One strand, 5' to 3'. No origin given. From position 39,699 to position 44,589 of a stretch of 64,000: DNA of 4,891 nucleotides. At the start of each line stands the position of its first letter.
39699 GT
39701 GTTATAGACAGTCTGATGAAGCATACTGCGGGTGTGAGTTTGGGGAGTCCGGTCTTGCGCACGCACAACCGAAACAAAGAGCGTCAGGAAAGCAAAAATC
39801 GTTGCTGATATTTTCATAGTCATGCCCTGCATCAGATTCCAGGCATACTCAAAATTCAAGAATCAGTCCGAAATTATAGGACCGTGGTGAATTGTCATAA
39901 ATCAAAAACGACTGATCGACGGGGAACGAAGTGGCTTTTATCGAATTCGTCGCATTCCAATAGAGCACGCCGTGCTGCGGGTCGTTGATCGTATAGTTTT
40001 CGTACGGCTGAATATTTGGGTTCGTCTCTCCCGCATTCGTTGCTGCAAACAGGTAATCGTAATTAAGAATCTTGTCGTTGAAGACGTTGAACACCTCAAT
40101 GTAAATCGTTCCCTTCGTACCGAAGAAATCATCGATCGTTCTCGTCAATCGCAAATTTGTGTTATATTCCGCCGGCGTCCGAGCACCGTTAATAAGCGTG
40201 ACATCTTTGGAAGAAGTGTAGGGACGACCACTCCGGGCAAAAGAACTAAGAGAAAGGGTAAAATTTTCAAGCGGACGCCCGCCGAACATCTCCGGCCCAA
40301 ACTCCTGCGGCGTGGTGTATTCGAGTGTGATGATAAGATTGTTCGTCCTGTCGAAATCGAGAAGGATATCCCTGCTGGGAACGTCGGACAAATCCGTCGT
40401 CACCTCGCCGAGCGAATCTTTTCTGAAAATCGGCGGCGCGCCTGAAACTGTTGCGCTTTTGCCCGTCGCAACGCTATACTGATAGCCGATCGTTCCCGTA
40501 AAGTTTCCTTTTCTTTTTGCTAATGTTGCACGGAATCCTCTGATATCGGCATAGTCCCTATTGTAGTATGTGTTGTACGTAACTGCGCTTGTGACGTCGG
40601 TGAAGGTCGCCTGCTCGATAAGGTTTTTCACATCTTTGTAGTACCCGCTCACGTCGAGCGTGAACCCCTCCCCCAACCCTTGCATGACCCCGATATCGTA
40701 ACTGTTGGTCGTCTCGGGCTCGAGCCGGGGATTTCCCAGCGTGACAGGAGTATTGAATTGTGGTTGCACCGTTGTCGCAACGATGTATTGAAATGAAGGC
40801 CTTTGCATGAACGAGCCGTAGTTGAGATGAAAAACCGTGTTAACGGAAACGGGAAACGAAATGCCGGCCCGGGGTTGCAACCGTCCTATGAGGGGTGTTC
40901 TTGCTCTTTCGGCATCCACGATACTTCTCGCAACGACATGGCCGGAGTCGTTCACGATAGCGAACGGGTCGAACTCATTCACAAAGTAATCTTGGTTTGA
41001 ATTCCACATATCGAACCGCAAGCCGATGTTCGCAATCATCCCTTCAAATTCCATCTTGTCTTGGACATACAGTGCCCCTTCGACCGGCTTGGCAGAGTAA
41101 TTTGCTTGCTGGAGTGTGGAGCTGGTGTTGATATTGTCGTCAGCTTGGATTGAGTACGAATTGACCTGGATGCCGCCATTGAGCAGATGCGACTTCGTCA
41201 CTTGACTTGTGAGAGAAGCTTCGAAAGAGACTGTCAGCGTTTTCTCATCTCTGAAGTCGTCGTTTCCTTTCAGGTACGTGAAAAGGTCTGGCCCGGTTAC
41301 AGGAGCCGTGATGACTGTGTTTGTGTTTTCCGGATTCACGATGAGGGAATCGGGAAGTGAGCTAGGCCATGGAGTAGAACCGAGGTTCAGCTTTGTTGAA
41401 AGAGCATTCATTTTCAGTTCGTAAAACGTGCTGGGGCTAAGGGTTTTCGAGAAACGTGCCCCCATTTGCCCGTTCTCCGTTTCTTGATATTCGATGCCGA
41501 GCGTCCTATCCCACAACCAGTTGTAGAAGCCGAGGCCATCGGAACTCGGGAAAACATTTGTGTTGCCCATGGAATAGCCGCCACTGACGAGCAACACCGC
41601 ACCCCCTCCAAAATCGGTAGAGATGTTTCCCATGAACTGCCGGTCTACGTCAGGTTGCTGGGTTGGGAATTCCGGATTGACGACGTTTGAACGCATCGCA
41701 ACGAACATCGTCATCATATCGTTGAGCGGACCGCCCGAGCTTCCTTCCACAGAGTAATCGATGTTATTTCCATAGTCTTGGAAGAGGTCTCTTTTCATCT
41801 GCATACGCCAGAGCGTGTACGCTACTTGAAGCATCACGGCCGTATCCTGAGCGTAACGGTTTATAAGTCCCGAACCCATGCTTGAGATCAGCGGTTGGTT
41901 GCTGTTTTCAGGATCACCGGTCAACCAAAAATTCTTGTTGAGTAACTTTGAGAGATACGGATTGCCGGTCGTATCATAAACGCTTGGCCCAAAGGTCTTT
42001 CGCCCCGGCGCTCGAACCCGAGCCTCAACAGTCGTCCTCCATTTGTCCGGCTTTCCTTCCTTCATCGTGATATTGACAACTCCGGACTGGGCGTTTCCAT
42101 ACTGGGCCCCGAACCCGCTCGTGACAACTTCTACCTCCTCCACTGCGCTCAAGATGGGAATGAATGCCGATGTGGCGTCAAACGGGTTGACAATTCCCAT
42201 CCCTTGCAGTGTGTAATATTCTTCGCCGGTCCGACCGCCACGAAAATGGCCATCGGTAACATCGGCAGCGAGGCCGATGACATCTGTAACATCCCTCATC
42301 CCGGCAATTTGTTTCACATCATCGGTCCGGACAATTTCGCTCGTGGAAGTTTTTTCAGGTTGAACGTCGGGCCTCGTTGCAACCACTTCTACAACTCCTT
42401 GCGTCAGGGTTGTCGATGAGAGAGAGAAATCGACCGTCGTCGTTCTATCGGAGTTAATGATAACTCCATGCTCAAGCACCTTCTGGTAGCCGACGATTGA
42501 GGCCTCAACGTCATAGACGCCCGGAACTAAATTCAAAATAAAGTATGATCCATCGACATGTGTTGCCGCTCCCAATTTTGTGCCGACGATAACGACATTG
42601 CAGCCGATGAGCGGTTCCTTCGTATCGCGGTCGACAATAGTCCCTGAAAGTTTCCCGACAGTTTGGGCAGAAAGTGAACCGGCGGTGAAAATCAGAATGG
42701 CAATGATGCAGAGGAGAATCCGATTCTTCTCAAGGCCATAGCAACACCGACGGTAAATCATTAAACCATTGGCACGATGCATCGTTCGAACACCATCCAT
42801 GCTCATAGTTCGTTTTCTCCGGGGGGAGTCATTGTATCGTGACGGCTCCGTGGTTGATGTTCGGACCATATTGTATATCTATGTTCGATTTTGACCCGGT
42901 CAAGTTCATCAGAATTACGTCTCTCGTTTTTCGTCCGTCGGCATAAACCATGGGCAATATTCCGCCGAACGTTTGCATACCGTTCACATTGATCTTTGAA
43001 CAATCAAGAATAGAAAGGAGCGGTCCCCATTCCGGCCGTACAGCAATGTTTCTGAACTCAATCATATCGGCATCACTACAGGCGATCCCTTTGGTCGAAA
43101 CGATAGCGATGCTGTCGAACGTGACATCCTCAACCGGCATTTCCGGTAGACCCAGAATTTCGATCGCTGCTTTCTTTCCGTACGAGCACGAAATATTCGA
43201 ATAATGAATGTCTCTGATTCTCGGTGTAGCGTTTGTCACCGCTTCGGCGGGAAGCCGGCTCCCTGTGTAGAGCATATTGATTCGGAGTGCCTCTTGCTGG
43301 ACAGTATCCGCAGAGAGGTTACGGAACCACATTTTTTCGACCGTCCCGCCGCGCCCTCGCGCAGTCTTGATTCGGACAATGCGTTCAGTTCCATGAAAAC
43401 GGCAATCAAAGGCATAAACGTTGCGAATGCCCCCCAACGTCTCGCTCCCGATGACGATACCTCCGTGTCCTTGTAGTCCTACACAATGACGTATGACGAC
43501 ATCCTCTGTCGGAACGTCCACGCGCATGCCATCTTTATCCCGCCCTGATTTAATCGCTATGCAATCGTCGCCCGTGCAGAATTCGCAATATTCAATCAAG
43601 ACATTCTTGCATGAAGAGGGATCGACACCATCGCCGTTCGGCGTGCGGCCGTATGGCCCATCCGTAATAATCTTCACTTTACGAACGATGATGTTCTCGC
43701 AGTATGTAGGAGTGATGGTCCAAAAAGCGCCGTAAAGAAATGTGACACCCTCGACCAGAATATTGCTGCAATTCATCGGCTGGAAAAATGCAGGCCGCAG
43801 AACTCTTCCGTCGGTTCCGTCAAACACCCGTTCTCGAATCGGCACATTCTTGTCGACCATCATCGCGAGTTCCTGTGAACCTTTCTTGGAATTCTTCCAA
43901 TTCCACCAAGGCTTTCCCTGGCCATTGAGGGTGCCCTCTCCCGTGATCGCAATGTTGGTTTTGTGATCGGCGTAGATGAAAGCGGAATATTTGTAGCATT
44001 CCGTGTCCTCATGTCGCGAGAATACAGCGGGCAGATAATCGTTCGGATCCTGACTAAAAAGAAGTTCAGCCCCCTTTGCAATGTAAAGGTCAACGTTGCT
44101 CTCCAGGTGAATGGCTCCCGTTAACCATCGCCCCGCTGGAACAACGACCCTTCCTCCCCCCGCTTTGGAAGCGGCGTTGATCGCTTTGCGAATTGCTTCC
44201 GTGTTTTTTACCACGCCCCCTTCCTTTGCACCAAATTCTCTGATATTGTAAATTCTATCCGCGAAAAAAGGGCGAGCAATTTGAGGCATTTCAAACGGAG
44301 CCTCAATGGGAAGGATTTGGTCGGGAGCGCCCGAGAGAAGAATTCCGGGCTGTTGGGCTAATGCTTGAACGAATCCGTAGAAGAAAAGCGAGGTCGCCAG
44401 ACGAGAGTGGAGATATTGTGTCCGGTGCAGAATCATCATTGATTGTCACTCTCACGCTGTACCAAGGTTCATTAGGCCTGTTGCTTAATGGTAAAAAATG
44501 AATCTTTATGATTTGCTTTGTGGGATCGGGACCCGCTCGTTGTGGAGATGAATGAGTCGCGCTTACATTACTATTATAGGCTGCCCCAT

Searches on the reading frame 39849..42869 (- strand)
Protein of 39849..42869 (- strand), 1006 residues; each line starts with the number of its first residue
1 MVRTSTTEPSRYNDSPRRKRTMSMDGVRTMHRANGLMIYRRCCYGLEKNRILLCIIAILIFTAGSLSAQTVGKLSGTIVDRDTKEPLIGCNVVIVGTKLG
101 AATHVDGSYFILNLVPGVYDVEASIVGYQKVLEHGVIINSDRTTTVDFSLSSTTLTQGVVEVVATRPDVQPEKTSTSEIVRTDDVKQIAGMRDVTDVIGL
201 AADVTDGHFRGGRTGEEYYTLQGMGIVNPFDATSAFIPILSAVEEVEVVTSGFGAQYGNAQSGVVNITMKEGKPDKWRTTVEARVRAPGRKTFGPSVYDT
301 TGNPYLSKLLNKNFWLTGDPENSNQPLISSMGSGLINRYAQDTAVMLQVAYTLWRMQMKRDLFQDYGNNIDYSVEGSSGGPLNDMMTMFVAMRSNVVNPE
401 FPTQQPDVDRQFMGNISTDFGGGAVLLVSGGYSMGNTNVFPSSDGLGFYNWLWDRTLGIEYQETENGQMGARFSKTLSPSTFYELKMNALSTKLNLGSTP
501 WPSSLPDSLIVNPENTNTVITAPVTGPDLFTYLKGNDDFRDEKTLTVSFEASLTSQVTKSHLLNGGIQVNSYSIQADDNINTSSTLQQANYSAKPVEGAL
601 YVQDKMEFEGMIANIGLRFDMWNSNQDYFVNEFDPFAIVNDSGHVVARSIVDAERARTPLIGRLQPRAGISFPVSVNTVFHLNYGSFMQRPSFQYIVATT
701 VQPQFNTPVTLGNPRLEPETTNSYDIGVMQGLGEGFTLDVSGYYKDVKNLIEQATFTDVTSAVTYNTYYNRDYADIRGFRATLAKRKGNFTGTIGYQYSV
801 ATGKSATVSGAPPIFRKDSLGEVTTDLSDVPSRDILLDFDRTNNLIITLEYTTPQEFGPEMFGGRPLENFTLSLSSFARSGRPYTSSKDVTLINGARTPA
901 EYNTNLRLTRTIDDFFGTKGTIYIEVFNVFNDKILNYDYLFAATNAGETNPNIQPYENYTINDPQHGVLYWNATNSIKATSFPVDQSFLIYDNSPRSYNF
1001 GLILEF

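Call 9: search_protein_families(library=pfam, proteins=[window:39849-42869:-], max_evalue=0.001)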
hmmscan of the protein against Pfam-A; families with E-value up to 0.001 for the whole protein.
window:39849-42869:- (1006 aa): 2 families
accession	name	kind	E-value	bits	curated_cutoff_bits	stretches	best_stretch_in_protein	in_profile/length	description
PF13715.12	CarbopepD_reg_2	-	1.8e-13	50.7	32.2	1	74-157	1-83/88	CarboxypepD_reg-like domain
PF13620.12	CarboxypepD_reg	-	6.8e-13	49.2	32.3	1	74-150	2-81/82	Carboxypeptidase regulatory-like domain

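Call 47: search_protein_families(library=ncbifam, proteins=[window:39849-42869:-], max_evalue=0.01)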
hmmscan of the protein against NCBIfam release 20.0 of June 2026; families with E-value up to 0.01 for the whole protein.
window:39849-42869:- (1006 aa): 15 families
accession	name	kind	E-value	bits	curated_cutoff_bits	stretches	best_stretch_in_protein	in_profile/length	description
TIGR01785.1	TonB-hemin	subfamily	2.1e-20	72.8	316.85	1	532-798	294-558/677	TonB-dependent heme/hemoglobin receptor family protein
TIGR01786.1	TonB-hemlactrns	subfamily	1.9e-13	49.7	323.75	1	534-784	322-562/719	TonB-dependent hemoglobin/transferrin/lactoferrin family receptor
NF010012.0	PRK13486.1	equivalog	1.8e-12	46.5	924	2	709-814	463-565/696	TonB-dependent receptor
TIGR04056.1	OMP_RagA_SusC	subfamily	1e-09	37.3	368.25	2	73-186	2-107/981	SusC/RagA family TonB-linked outer membrane protein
NF049946.1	TonB_dep_CU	exception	1.9e-09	36.4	700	2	241-274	141-174/683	TonB-dependent receptor, CU motif-type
TIGR01782.1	TonB-Xanth-Caul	subfamily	2.6e-09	35.9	310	1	572-790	497-729/868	TonB-dependent receptor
NF007926.1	PRK10641.1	equivalog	7.2e-09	34.7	836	1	704-799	423-507/617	TonB-dependent vitamin B12 receptor BtuB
NF049947.1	TonB_dep_PCPU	exception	8e-08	30.9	800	1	712-799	484-571/685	TonB-dependent receptor, PCPU motif-type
NF010038.0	PRK13513.1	equivalog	1e-06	27.6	942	0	236-285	130-179/659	ligand-gated channel protein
NF010010.0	PRK13483.1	equivalog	1.1e-06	27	927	1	711-812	450-559/660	ligand-gated channel protein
NF010011.0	PRK13484.1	equivalog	2.4e-06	26.1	1197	0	234-307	122-193/682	IreA family TonB-dependent siderophore receptor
NF007478.2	PRK10064.1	equivalog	2.9e-06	25.8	745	1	711-771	442-506/663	catecholate siderophore receptor CirA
NF050067.1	TonBEntbctnRecCfrA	equivalog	6.6e-06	24.7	1200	1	231-283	118-170/698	TonB-dependent ferric enterobactin receptor CfrA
NF049944.1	TonB_dep_PUIUD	equivalog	0.00013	20.4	850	1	705-798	481-570/686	TonB-dependent receptor, PUIUD motif-type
NF041535.1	TonB_rec_PqqU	equivalog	0.00068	18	1200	1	240-274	100-135/676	TonB-dependent receptor PqqU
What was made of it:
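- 35087..42869 (-): Conserved outer-membrane cassette directly upstream of the 510-aa gene. Members: TonB-receptor-like 1006 aa (39849..42869), 747 aa with a weak PorZ-like C-terminus (37616..39859), PorV/PorQ-family barrel 345 aa (36574..37611), unassigned 495 aa (35087..36574). Pfam and NCBIfam results (calls 9, 47).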

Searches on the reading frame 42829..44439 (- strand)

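Call 10: search_protein_families(library=pfam, proteins=[window:42829-44439:-], max_evalue=0.001)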
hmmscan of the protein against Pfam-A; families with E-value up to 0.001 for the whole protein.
window:42829-44439:- (536 aa): 2 families
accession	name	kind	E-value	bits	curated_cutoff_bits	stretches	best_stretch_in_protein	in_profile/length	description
PF00295.23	Glyco_hydro_28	-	7.2e-38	130.9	22.9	1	215-455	90-316/324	Glycosyl hydrolases family 28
PF12708.12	Pect-lyase_RHGA_epim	-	3.3e-07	30.8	27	1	64-118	2-58/213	Rhamnogalacturonase A/epimerase, pectate lyase-like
